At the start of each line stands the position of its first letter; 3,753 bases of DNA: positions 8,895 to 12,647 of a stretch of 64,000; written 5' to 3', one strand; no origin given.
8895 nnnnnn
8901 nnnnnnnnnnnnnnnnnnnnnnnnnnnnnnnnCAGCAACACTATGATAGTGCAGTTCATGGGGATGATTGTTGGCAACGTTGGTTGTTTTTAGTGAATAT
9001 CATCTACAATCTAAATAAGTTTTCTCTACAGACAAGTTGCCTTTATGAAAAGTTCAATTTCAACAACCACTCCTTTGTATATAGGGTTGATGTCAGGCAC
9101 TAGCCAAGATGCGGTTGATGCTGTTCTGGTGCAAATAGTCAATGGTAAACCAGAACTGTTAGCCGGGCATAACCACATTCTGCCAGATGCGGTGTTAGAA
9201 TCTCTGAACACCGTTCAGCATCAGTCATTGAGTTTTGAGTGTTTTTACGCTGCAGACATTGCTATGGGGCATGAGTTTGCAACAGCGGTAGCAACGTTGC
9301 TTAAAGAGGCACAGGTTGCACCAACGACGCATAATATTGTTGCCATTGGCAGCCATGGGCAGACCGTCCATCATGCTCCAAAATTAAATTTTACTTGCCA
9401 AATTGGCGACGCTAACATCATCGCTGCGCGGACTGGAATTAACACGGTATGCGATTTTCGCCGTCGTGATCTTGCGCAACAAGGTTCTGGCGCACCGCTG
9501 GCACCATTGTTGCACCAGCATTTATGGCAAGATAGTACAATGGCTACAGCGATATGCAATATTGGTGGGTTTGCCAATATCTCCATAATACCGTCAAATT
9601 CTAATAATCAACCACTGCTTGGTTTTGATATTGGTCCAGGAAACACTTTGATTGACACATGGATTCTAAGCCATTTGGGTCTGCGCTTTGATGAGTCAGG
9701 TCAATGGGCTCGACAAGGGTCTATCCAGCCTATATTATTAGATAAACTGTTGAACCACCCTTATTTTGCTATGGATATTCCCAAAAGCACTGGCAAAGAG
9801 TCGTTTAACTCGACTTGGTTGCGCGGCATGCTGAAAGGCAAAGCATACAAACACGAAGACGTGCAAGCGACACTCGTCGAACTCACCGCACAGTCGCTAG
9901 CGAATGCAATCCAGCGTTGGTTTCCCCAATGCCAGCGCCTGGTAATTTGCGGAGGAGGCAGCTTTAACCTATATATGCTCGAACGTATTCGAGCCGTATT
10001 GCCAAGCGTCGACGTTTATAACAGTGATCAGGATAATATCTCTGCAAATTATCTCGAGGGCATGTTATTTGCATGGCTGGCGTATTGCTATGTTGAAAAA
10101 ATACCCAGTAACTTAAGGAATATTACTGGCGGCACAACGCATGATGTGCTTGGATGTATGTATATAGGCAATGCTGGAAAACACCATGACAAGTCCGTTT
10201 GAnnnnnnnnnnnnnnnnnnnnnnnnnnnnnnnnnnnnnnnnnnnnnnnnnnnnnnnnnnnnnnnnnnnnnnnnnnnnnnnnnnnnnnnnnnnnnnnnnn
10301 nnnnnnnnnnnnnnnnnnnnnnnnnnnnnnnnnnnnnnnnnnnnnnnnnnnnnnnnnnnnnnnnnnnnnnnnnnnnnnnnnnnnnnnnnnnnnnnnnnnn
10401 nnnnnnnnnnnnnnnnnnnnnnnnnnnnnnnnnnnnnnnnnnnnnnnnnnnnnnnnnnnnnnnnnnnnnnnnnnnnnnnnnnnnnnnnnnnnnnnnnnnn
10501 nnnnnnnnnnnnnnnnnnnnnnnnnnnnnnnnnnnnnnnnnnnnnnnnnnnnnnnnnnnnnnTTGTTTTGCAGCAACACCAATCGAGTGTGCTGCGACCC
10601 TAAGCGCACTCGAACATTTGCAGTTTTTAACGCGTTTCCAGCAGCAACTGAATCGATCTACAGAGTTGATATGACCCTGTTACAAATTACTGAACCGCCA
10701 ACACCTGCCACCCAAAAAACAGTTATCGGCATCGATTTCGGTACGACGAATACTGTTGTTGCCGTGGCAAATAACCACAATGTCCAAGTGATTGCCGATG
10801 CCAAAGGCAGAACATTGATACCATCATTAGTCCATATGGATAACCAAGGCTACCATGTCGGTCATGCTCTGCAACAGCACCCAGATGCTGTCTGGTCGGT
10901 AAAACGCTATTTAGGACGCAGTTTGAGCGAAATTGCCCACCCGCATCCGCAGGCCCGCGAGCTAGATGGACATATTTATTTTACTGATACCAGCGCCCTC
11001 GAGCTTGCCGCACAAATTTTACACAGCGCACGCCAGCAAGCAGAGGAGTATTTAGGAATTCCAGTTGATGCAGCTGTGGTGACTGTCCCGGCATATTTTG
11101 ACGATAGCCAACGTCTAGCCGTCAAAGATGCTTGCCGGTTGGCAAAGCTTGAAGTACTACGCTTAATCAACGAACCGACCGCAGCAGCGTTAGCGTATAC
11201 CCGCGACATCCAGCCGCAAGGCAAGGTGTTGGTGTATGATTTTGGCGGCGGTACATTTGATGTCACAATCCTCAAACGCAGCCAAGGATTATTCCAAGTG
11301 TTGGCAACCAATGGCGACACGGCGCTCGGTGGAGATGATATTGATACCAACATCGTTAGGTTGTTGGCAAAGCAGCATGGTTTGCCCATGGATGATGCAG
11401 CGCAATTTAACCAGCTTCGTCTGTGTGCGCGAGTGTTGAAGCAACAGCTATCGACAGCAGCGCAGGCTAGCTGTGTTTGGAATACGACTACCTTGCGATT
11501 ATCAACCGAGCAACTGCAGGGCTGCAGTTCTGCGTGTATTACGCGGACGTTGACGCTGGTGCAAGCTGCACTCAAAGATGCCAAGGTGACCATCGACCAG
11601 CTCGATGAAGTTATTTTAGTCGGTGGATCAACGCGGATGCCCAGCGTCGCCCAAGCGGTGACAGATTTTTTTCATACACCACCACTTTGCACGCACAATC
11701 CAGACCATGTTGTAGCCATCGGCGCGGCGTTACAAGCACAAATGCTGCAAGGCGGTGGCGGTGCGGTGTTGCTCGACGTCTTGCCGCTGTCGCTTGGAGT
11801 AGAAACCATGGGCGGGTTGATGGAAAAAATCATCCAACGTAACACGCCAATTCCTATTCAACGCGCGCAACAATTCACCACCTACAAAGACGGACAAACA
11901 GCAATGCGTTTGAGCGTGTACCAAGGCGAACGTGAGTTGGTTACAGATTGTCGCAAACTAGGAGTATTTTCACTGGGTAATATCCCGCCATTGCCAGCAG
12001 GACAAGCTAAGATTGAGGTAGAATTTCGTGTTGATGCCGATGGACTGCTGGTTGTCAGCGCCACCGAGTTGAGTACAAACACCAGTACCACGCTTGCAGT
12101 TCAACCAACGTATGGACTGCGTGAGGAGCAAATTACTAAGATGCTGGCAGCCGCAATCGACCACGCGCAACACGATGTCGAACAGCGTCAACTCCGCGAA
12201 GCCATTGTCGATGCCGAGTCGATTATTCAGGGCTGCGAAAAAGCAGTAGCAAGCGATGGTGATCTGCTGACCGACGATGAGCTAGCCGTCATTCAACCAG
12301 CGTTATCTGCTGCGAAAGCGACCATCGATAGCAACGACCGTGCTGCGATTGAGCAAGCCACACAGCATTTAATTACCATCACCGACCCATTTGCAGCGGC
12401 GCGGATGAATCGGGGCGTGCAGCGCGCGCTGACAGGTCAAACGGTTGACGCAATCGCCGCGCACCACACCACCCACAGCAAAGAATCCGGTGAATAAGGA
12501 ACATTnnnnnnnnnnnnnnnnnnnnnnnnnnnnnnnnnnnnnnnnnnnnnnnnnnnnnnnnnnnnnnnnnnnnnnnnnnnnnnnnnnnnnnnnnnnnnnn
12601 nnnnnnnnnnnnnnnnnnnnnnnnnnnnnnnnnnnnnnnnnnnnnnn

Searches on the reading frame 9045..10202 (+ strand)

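Call 14: search_protein_families(library=ncbifam, proteins=[window:9045-10202:+])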
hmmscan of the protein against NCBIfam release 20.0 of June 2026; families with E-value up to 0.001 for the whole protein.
window:9045-10202:+ (385 aa): 14 families
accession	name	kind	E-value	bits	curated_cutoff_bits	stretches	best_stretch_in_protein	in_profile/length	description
NF007139.0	PRK09585.1-3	equivalog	1.1e-127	426.2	367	1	9-374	3-369/370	anhydro-N-acetylmuramic acid kinase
NF007148.0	PRK09585.3-2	equivalog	3.6e-101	338.7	387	1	8-374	7-384/386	anhydro-N-acetylmuramic acid kinase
NF007138.0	PRK09585.1-1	equivalog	6e-101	338.2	588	1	11-375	5-367/370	anhydro-N-acetylmuramic acid kinase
NF007140.0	PRK09585.1-4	equivalog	1.4e-81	274.5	605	1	8-373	12-380/382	anhydro-N-acetylmuramic acid kinase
NF007143.0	PRK09585.2-2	equivalog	3.6e-78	263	533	1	13-373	4-379/382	anhydro-N-acetylmuramic acid kinase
NF007141.0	PRK09585.1-5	equivalog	1e-74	251.7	352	1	12-364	6-356/370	anhydro-N-acetylmuramic acid kinase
NF007146.0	PRK09585.2-6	equivalog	4.1e-73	246.4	440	1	13-377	4-370/391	anhydro-N-acetylmuramic acid kinase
NF007142.0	PRK09585.2-1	equivalog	3.4e-72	243.5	435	1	12-372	6-379/384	anhydro-N-acetylmuramic acid kinase AnmK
NF007151.0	PRK09585.3-6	equivalog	1.1e-68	231.8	599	1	11-371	14-393/396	anhydro-N-acetylmuramic acid kinase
NF007149.0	PRK09585.3-4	equivalog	8.5e-60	202.6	616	1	10-347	17-371/399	anhydro-N-acetylmuramic acid kinase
NF007145.0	PRK09585.2-5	equivalog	8.5e-58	196.5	514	1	13-371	4-374/379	anhydro-N-acetylmuramic acid kinase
NF007144.0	PRK09585.2-3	equivalog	8.7e-57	192.9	436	1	13-373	9-356/358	anhydro-N-acetylmuramic acid kinase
NF007150.0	PRK09585.3-5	equivalog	1.5e-56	192.1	585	1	12-367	5-377/393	anhydro-N-acetylmuramic acid kinase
NF007147.0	PRK09585.3-1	equivalog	4e-49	167.6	822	1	13-376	4-365/393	anhydro-N-acetylmuramic acid kinase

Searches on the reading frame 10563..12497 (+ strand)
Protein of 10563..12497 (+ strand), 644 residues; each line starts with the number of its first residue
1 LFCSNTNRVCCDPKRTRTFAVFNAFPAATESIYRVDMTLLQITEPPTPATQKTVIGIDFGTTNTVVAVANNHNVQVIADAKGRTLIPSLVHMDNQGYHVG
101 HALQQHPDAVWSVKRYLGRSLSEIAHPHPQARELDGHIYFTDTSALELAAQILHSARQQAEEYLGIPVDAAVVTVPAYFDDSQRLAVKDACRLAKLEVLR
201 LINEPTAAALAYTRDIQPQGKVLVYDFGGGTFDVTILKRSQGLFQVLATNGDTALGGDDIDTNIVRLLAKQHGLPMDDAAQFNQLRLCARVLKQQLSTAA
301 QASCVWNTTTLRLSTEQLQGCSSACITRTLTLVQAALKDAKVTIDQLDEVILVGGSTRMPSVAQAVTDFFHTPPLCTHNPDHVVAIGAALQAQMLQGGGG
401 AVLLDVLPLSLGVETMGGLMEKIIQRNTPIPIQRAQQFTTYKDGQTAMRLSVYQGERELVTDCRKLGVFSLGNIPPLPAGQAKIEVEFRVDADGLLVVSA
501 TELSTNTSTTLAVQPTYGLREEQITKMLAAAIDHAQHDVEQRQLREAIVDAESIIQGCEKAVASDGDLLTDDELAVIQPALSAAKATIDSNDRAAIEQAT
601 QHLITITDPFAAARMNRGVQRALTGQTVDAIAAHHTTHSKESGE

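Call 14: search_protein_families(library=ncbifam, proteins=[window:10563-12497:+])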
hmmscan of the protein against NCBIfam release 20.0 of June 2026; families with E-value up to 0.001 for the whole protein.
window:10563-12497:+ (644 aa): 17 families
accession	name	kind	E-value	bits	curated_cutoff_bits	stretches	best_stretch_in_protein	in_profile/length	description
NF003520.0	PRK05183.1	subfamily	3.7e-205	683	620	1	37-630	1-620/621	Fe-S protein assembly chaperone HscA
TIGR01991.1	HscA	equivalog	1.4e-199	664.5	708.55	1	54-629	1-599/600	Fe-S protein assembly chaperone HscA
NF001413.0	PRK00290.1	equivalog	4.4e-152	507.6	648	1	52-617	2-597/625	molecular chaperone DnaK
NF002399.0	PRK01433.1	equivalog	1.4e-145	486.3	743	1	37-631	1-594/595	Fe-S protein assembly chaperone HscA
TIGR02350.1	prok_dnaK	equivalog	1.5e-144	482.6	822.55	1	54-611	2-591/596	molecular chaperone DnaK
NF009946.0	PRK13410.1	equivalog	6.7e-124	414.5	1019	1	54-603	4-590/669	molecular chaperone DnaK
NF009947.0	PRK13411.1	equivalog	2e-123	412.8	1002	1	54-599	4-581/662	molecular chaperone DnaK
NF008673.0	PRK11678.1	equivalog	4.5e-17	62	331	2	148-239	129-228/450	molecular chaperone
NF010539.0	PRK13927.1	subfamily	8.4e-15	54.5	293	1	53-390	7-324/339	rod shape-determining protein MreB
NF011660.0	PRK15080.1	equivalog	1.3e-14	54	182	1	149-281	75-193/277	ethanolamine utilization protein EutJ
NF010540.1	PRK13929.1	exception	5.4e-14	52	515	1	52-394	4-326/334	rod-share determining protein MreBH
TIGR00904.1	mreB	subfamily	1.9e-12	46.9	365.75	1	55-395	5-329/334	MreB/Mrl family cell shape determining protein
TIGR02529.1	EutJ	subfamily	7.5e-10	38.7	152.1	1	149-281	42-160/239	ethanolamine utilization protein EutJ family protein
TIGR01174.1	ftsA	equivalog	7e-09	35.2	175.85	1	186-385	162-352/371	cell division protein FtsA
NF053558.1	BeeR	equivalog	2.6e-06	26.7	530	1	54-366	2-304/349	BeeR family actin-like protein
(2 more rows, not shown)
